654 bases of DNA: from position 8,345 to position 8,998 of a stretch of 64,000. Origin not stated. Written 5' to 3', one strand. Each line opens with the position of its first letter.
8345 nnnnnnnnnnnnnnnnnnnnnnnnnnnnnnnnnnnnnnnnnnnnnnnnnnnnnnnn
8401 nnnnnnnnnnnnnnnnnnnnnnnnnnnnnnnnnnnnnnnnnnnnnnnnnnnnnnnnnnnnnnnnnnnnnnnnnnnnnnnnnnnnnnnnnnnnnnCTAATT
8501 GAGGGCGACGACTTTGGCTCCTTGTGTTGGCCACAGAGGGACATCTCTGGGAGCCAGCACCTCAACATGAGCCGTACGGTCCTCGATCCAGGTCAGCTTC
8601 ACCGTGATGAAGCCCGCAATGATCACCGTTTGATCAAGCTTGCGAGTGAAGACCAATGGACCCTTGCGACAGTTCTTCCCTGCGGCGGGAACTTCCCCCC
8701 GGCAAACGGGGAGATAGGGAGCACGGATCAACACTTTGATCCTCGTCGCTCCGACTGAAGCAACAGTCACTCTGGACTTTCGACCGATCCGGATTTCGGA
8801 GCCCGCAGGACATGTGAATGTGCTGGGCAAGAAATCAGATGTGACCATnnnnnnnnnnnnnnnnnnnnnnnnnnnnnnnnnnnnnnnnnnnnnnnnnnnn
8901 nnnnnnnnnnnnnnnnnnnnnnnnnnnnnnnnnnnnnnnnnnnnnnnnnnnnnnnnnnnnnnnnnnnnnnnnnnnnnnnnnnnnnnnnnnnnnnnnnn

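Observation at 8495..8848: Fused two-domain CsrA-like protein that appears to retain only one composite RNA-binding surface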

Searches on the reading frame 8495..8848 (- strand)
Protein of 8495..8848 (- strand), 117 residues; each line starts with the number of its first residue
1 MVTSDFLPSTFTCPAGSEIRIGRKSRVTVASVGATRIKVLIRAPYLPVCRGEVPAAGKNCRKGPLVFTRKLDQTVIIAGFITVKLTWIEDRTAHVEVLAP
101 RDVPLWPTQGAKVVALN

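Call 3: search_protein_families(library=pfam, proteins=[window:8498-8848:-], max_evalue=10)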
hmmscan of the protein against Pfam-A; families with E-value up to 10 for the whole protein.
seq(117 aa): 1 family
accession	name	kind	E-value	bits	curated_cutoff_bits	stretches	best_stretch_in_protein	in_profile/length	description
PF02599.21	CsrA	-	1.3e-10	41.5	27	2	65-104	2-41/53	Global regulator protein family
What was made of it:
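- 8495..8848 (-): CDS of the fused two-domain CsrA-like protein (117 aa plus TAG stop). PF02599 hit of 41.5 bits in two stretches (call 3).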

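Call 4: search_protein_families(library=ncbifam, proteins=[window:8498-8848:-], max_evalue=10)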
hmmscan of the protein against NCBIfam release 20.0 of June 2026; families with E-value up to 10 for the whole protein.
seq(117 aa): 2 families
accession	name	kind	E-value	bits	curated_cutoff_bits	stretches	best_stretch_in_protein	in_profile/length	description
NF002469.0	PRK01712.1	equivalog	1.9e-07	31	73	2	65-104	2-41/65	carbon storage regulator CsrA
TIGR00202.1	csrA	equivalog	0.0002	21.4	70.1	2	65-104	2-41/69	carbon storage regulator CsrA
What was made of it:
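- On CsrA/RsmA family (PF02599): The NCBIfam equivalog models for csrA are not reached (31 bits against 73; call 4), so it is a family member but not an equivalog.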

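Call 5: find_homologous_proteins(query=window:8498-8848:-, max_evalue=0.01)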
Query seq(117 aa) (117 aa): 1 proteins with E <= 0.01 among 4 candidates.
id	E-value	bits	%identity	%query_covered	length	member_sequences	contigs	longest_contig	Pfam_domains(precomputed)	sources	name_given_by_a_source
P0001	3.9e-52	193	99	78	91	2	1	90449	PF02599.22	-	-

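Call 11: find_encoding_contigs(protein=P0001, flank=3000, max_places=5)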
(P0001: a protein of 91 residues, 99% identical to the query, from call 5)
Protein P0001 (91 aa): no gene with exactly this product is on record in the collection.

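Call 14: search_solved_structures(query=window:8498-8848:-, max_evalue=1, show_alignments=3)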
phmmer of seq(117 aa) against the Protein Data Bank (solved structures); distinct sequences matched with E-value up to 1: 4.
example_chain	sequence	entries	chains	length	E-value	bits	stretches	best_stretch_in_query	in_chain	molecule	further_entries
5z38_E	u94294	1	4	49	0.51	14.1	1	64-104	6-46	Truncated-CsrA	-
5z38_F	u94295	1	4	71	0.62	13.9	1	63-105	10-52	wild type CsrA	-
9p50_A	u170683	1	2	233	0.88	13.4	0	24-72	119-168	Diguanylate cyclase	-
2bti_A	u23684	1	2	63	0.95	13.3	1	65-105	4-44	CARBON STORAGE REGULATOR HOMOLOG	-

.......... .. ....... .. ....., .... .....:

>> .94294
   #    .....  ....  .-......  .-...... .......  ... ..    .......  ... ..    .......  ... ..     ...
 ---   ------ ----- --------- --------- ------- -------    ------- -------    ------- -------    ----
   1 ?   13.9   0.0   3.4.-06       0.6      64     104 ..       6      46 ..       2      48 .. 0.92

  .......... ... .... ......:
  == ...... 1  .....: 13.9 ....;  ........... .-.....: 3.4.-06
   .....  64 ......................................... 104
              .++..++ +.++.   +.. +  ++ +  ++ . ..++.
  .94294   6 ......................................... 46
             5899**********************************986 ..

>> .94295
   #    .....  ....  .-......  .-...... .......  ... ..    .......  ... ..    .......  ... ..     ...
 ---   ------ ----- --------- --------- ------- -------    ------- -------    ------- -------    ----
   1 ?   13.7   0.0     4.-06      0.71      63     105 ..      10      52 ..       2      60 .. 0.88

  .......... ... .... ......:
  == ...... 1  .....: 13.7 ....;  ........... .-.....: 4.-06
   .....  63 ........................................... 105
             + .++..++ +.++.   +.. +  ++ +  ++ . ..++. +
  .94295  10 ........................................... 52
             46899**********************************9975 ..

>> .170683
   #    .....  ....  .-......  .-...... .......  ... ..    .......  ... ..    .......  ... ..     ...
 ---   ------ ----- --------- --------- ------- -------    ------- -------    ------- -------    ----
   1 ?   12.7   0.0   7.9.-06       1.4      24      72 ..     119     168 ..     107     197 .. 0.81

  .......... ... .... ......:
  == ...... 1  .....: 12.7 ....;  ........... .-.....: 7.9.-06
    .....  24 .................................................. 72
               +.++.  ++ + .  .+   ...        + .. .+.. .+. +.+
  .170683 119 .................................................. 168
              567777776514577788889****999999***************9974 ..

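Call 16: search_protein_representatives(protein=window:8495-8848:-)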
Query: 117 residues. Proteins with E-value up to 0.001 (for the whole library): 11; up to 1e-10: 1; up to 1e-30: 0. The best 11 are listed.
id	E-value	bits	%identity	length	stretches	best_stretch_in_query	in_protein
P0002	8.7e-26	106.9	100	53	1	65-117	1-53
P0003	1.4e-10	57.9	41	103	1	14-104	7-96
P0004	7.7e-08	49.1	41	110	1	17-89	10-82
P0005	5.9e-06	43.0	38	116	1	18-108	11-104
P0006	5.6e-05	39.8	39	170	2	65-105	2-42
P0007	2.1e-04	38.0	27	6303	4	25-84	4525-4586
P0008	2.6e-04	37.7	33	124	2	65-109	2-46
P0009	3.0e-04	37.5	29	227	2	10-108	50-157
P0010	3.3e-04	37.3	30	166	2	16-104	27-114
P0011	4.3e-04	37.0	32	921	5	4-31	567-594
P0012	6.5e-04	36.4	32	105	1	18-105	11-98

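Call 21: find_related_loci(query=A2, collection=genome_contigs, flank=6000)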
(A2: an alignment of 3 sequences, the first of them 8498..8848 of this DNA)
Query A2 (117 aa) in genome_contigs; peptide patterns used: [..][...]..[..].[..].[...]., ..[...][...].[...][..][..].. (x = any residue, [..] = any of these).
39 stretches matched a pattern; 1 encode a relative of the query (tblastn E <= 1e-3); 1 distinct loci.
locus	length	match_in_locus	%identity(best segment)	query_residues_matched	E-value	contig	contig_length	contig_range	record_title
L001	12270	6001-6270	41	15-105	2e-17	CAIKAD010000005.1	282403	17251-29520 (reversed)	uncultured Candidatus Peregrinibacteria bacterium isolate LaPlata_bin-1026 genome assembly, contig: bin-1026:5/5, whole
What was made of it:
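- Tried and rejected: I repeated it with 3 sequences (call 21).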

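Call 23: find_related_loci(query=A2, collection=metagenome_contigs, flank=4000)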
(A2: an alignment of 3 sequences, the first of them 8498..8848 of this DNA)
Query A2 (117 aa) in metagenome_contigs; peptide patterns used: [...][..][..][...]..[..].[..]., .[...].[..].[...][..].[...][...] (x = any residue, [..] = any of these).
406 stretches matched a pattern, but none encodes a relative of the query by tblastn (E <= 1e-3).

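Call 26: find_homologous_proteins(query=A3, max_evalue=0.001)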
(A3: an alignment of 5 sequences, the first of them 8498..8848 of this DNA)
Query A3 (5 sequences) (117 aa, profile of the alignment): 5144 proteins with E <= 0.001 among 8000 candidates; the best 120 are listed.
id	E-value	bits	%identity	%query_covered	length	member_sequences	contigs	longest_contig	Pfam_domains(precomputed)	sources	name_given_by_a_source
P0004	5.0e-40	154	45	56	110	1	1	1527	PF02599.22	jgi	jgi:carbon storage regulator CsrA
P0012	2.1e-39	151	33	73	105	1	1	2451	PF02599.22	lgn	-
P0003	6.0e-38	147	41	78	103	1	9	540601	PF02599.22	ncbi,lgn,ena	-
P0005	1.7e-37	145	37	78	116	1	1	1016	PF02599.22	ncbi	-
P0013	2.4e-35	138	35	70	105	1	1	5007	PF02599.22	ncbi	ncbi:MAG: carbon storage regulator [Candidatus Peregrinibacteria bacterium]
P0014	2.1e-34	135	34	73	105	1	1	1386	PF02599.22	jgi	-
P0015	2.3e-34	135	35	70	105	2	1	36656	PF02599.22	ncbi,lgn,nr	ncbi:MAG: carbon storage regulator [Candidatus Peribacter sp.]|nr:carbon storage regulator [Candidat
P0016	6.9e-34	134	34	70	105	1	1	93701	PF02599.22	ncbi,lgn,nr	ncbi:MAG: carbon storage regulator [Candidatus Peribacteraceae bacterium]|nr:carbon storage regulato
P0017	7.6e-34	134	30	78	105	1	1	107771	PF02599.22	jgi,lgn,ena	-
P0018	4.6e-33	131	33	78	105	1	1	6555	PF02599.22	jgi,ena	-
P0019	4.9e-33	131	34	73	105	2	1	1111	PF02599.22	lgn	-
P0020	1.1e-32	130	33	78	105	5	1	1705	PF02599.22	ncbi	-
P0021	8.0e-32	127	32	78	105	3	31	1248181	PF02599.22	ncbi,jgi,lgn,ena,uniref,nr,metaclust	ncbi:MAG: carbon storage regulator [Candidatus Peribacter riflensis]|uniref:Translational regulator 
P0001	1.1e-31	127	99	78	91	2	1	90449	PF02599.22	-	-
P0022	1.2e-31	127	33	70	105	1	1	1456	PF02599.22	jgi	jgi:carbon storage regulator CsrA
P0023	6.4e-24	102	48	35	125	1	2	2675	PF02599.22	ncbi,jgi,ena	-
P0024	2.6e-23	100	33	71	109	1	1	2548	PF02599.22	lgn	-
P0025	2.7e-22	96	28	82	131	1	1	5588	PF02599.22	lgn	-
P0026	3.6e-21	93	37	40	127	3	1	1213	PF02599.22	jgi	-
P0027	4.2e-21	93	30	67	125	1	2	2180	PF02599.22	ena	-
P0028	1.7e-20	91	26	82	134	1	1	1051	PF02599.22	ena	-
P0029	1.9e-20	91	31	74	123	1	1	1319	PF02599.22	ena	-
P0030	2.1e-20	90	29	68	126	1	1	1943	PF02599.22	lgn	-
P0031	8.3e-20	89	36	33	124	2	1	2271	PF02599.22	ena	-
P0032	1.8e-19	87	38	36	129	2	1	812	PF02599.22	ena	-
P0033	1.8e-19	87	30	38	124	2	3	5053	PF02599.22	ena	-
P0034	2.9e-18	84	21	76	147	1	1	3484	PF02599.22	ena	-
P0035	7.5e-18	82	-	-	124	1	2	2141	PF02599.22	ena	-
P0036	2.9e-17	80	-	-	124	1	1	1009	PF02599.22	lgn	-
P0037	3.8e-16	77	-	-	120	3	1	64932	PF02599.22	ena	-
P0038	3.4e-15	74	-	-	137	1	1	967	PF02599.22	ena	-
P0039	1.1e-13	69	-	-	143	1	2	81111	PF02599.22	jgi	jgi:carbon storage regulator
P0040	1.3e-13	69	-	-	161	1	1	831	PF02599.22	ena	-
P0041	2.5e-13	68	39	44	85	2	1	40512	PF02599.22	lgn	-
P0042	6.2e-13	66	24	81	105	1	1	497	PF02599.22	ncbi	-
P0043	7.0e-13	66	33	47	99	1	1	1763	PF02599.22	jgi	jgi:carbon storage regulator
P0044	2.5e-12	64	26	73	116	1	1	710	PF02599.22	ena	-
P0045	4.7e-12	64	23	81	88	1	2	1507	PF02599.22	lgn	-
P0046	5.1e-12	63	-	-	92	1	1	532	PF02599.22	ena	-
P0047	8.3e-12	63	33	55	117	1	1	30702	PF02599.22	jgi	jgi:carbon storage regulator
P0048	1.2e-11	62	27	44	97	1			PF02599.22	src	-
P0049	1.3e-11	62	27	44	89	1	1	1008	PF02599.22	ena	-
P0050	1.4e-11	62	25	73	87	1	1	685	PF02599.22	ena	-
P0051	1.6e-11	62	22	81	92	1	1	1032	PF02599.22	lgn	-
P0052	1.6e-11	62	28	73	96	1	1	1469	PF02599.22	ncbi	-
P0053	1.9e-11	62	36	36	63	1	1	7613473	PF02599.22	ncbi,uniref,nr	ncbi:Carbon storage regulator [Planctomycetes bacterium Pan216]|uniref:Translational regulator CsrA 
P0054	2.3e-11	61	36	38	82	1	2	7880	PF02599.22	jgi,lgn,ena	-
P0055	2.4e-11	61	39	55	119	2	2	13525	PF02599.22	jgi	jgi:carbon storage regulator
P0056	2.9e-11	61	33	36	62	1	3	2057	PF02599.22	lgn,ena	-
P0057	3.2e-11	61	36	38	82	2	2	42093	PF02599.22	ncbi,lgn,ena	-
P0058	3.5e-11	61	34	48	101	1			PF02599.22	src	-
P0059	3.8e-11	61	28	81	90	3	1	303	PF02599.22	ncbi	-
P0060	3.8e-11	61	-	-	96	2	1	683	PF02599.22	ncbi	-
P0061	3.8e-11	61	38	36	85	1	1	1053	PF02599.22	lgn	-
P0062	4.6e-11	60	36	38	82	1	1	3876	PF02599.22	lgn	-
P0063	5.2e-11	60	36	38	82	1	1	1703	PF02599.22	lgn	-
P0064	5.3e-11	60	26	81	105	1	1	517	PF02599.22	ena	-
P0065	5.4e-11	60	-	-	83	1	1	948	PF02599.22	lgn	-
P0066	5.6e-11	60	36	38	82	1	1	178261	PF02599.22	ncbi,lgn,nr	ncbi:carbon storage regulator CsrA [bacterium]|nr:carbon storage regulator CsrA [bacterium]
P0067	5.6e-11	60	36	38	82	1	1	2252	PF02599.22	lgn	-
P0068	5.9e-11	60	41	33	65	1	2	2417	PF02599.22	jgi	-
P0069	5.9e-11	60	34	45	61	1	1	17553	PF02599.22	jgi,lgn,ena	-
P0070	6.0e-11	60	33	36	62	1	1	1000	PF02599.22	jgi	jgi:carbon storage regulator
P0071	6.4e-11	60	30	45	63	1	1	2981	PF02599.22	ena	-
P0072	6.6e-11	60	38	34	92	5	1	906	PF02599.22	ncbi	-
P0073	6.6e-11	60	37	37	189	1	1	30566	PF02599.22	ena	-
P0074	6.8e-11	60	-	-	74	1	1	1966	PF02599.22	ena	-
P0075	7.5e-11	60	39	50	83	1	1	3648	PF02599.22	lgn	-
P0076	7.5e-11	60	29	36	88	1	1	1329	PF02599.22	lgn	-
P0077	7.7e-11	60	32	43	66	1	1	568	PF02599.22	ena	-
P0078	8.0e-11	60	36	40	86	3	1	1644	PF02599.22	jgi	jgi:carbon storage regulator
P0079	8.3e-11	60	36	39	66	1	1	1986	PF02599.22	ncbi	-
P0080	8.6e-11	60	31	36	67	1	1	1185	PF02599.22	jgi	-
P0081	8.8e-11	59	36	28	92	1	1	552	PF02599.22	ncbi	-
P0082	8.8e-11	59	38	41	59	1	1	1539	PF02599.22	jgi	jgi:carbon storage regulator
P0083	8.9e-11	59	31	55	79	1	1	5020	PF02599.22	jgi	jgi:carbon storage regulator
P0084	8.9e-11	59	36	38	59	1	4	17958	PF02599.22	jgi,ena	jgi:carbon storage regulator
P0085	9.3e-11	59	43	36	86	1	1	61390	PF02599.22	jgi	-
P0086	9.6e-11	59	29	38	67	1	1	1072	PF02599.22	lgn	-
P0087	9.8e-11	59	32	38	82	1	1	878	PF02599.22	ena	-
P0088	1.0e-10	59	29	38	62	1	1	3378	PF02599.22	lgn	-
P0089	1.1e-10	59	38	43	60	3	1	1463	PF02599.22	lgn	-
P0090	1.2e-10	59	31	38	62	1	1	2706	PF02599.22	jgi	-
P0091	1.2e-10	59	34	35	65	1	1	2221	PF02599.22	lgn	-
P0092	1.2e-10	59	34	51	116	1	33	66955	PF02599.22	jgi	jgi:carbon storage regulator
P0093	1.2e-10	59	39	35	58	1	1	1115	PF02599.22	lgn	-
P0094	1.3e-10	59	41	33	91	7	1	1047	PF02599.22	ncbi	-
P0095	1.3e-10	59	32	38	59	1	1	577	PF02599.22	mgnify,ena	mgnify:CR=1 FL=1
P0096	1.3e-10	59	40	36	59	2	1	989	PF02599.22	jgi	jgi:carbon storage regulator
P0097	1.3e-10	59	33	36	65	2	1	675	PF02599.22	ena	-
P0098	1.4e-10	59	32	37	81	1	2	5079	PF02599.22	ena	-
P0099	1.4e-10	59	29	41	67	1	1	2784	PF02599.22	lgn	-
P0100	1.4e-10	59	27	38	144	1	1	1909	PF02599.22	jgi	jgi:carbon storage regulator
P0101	1.5e-10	59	29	38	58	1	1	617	PF02599.22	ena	-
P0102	1.5e-10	59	31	36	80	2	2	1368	PF02599.22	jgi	jgi:carbon storage regulator CsrA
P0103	1.5e-10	59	36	33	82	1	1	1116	PF02599.22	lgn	-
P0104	1.5e-10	59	25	38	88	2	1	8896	PF02599.22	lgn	-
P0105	1.7e-10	59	34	35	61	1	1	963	PF02599.22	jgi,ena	-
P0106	1.7e-10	59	25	81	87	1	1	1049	PF02599.22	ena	-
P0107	1.7e-10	59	29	38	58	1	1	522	PF02599.22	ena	-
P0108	1.8e-10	59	33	36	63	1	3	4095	PF02599.22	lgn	-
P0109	1.8e-10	59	29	38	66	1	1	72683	PF02599.22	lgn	-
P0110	1.8e-10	58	40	36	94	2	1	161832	PF02599.22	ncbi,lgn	-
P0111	1.8e-10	58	31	42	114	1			PF02599.22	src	-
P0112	1.8e-10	58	33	36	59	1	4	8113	PF02599.22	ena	-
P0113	1.8e-10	58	33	33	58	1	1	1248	PF02599.22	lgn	-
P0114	2.1e-10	58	29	44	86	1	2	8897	PF02599.22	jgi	jgi:carbon storage regulator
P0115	2.1e-10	58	36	38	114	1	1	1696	PF02599.22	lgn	-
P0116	2.1e-10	58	31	36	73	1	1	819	PF02599.22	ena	-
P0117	2.2e-10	58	-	-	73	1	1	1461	PF02599.22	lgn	-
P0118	2.4e-10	58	29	44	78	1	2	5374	PF02599.22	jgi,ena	-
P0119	2.4e-10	58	38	36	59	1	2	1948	PF02599.22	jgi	jgi:carbon storage regulator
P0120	2.4e-10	58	36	33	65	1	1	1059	PF02599.22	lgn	-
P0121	2.6e-10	58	28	55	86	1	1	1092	PF02599.22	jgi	jgi:carbon storage regulator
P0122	2.7e-10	58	34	38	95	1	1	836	PF02599.22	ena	-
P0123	2.7e-10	58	41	35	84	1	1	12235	PF02599.22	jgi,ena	jgi:carbon storage regulator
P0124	2.7e-10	58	38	36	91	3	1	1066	PF02599.22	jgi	jgi:carbon storage regulator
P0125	2.7e-10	58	29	44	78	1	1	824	PF02599.22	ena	-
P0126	2.7e-10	58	41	35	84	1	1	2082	PF02599.22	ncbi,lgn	-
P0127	2.7e-10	58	36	36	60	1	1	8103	PF02599.22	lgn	-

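Call 36: predict_structure(alignment_id=A1)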
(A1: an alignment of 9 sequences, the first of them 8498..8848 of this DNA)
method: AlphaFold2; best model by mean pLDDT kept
length: 117 residues; sequences in the alignment: 9
mean_pLDDT: 86.6   pTM: 0.79
mean pLDDT of the five models: 86.6, 85.1, 84.4, 83.8, 80.6
residues with pLDDT >= 90: 76; 70-90: 28; 50-70: 10; < 50: 3
segments of 3 or more residues with pLDDT < 50: none
pLDDT, mean of each block of 10 residues (from residue 1): 71 94 93 95 91 66 92 92 94 93 86 67
secondary structure, 60 per line:
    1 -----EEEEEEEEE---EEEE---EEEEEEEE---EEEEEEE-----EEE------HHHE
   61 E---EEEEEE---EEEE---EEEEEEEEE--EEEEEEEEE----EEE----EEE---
elements in order: E6-14 E18-21 E25-32 E36-42 E48-50 E65-70 E74-77 E81-89 E92-100 E105-107 E112-114

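Call 39: fold_search(model_id=the predicted structure, library=pdb)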
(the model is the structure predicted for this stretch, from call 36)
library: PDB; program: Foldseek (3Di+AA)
matches with E <= 10: 637; with E <= 0.001: 0
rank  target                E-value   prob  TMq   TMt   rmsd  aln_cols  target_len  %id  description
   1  2pcs                  1.1e-01  0.13  0.19  0.15  13.6       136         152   10  Crystal structure of conserved protein from Geobacillus kaustophilus (released 2007-04-10)
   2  5d76_A                1.4e-01  0.14  0.19  0.12  16.9       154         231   15  The crystal structure of Ly7917 with the hydrolyzing product of MDP (released 2016-08-17)
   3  5h5w_A                1.8e-01  0.09  0.22  0.14  15.7       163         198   11  Crystal structure of the flagellar cap protein FliD D2-D3 domains from Escherichia coli (released 2017-02-22)
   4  4ggr                  2.2e-01  0.66  0.36  0.39  12.0       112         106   11  The structure of apo bradavidin2 (Form A) (released 2013-06-19)
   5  9hz7_M                2.2e-01  0.06  0.16  0.14  15.0       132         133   11  Agrobacterium phage 7-7-1 tail (released 2025-12-10)
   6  2oj5_C                2.5e-01  0.04  0.16  0.13  13.2       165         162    5  Crystal Structure of Reovirus T3D Attachment Protein Sigma1 head domain wild-type at 1.75 A resolution (released 2007-02-13)
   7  4boe_A                2.7e-01  0.16  0.24  0.19  12.3       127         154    5  Japanin from Rhipicephalus appendiculatus bound to cholesterol: Tetragonal crystal form (released 2014-05-28)
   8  8h16_C                2.9e-01  0.14  0.27  0.05  12.3       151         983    8  Structure of SARS-CoV-1 Spike Protein (S/native) at pH 5.5, Open Conformation (released 2022-11-09)
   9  5h5v_F                2.9e-01  0.07  0.21  0.09  15.8       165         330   10  Crystal structure of the flagellar cap protein FliD D1-D2-D3 domains from Escherichia coli (released 2017-02-22)
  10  2oj5_E                2.9e-01  0.04  0.17  0.13  13.2       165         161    5  Crystal Structure of Reovirus T3D Attachment Protein Sigma1 head domain wild-type at 1.75 A resolution (released 2007-02-13)
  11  2oj6_E                2.9e-01  0.04  0.17  0.13  13.3       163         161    6  Crystal Structure of Reovirus T3D Attachment Protein Sigma1 head domain D345N mutant (released 2007-02-13)
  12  3s6y_A                2.9e-01  0.03  0.11  0.07  13.2       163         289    6  Structure of reovirus attachment protein sigma1 in complex with alpha-2,6-sialyllactose (released 2011-11-23)
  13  5h5v_B                3.0e-01  0.07  0.21  0.09  15.6       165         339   10  Crystal structure of the flagellar cap protein FliD D1-D2-D3 domains from Escherichia coli (released 2017-02-22)
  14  2oj5_B                3.0e-01  0.04  0.17  0.13  13.3       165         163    5  Crystal Structure of Reovirus T3D Attachment Protein Sigma1 head domain wild-type at 1.75 A resolution (released 2007-02-13)
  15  6d0t_A                3.2e-01  0.18  0.26  0.27  10.8       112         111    8  De novo design of a fluorescence-activating beta barrel - BB1 (released 2018-09-19)
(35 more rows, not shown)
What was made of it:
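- Tried and rejected: Foldseek against the PDB (call 39).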

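Call 40: find_related_loci(query=window:8498-8848:-, collection=metagenome_contigs, flank=4000)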
Query window:8498-8848:- (117 aa) in metagenome_contigs; peptide patterns used: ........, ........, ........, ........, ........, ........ (x = any residue, [..] = any of these).
323 stretches matched a pattern, but none encodes a relative of the query by tblastn (E <= 1e-3).
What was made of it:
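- The single-site state is a singleton (calls 16, 23, 40).
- Tried and rejected: Two metagenome scans (calls 23, 40) and the word-based protein search (call 5).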

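Call 41: find_encoding_contigs(protein=P0002, flank=3000, max_places=4)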
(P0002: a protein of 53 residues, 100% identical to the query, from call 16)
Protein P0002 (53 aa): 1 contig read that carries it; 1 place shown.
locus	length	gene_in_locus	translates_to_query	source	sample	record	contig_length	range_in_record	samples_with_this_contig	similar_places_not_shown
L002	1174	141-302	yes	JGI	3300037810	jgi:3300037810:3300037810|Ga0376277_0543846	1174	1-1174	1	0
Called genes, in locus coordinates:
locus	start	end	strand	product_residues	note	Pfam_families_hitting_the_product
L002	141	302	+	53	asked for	PF02599:CsrA (weak)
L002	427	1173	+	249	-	?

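Call 42: find_encoding_contigs(protein=P0021, flank=5000, max_places=2)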
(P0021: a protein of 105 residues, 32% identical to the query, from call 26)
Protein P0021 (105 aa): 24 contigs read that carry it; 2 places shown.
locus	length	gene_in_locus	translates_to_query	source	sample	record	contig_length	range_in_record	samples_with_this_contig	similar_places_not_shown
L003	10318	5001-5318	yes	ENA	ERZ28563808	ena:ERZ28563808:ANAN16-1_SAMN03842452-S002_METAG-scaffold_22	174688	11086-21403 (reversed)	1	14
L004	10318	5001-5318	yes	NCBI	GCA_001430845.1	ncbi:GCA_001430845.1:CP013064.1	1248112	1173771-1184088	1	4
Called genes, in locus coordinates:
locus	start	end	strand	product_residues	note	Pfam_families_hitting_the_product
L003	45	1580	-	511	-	PF01425:Amidase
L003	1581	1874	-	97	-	PF02686:GatC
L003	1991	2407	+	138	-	PF00825:Ribonuclease_P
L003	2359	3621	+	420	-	PF02096:60KD_IMP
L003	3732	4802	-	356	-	PF01791:DeoC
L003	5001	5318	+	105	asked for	PF02599:CsrA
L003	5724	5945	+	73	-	PF02599:CsrA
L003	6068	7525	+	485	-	PF00133:tRNA-synt_1 (faint), PF01406:tRNA-synt_1e, PF01921:tRNA-synt_1f (faint), PF09334:tRNA-synt_1g (weak), PF09190:DALR_2 (weak), PF23493:CysS_C (weak)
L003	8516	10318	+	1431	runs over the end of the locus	PF00395:SLH (faint)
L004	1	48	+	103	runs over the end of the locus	-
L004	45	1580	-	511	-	PF01425:Amidase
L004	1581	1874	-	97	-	PF02686:GatC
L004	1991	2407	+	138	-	PF00825:Ribonuclease_P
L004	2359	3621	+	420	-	PF02096:60KD_IMP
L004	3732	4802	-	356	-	PF01791:DeoC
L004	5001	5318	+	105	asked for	PF02599:CsrA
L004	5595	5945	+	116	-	PF02599:CsrA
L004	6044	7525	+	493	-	PF00133:tRNA-synt_1 (faint), PF01921:tRNA-synt_1f (faint), PF01406:tRNA-synt_1e, PF09334:tRNA-synt_1g (weak), PF09190:DALR_2 (weak), PF23493:CysS_C (weak)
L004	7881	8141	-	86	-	-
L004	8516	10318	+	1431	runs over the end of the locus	PF00395:SLH (faint)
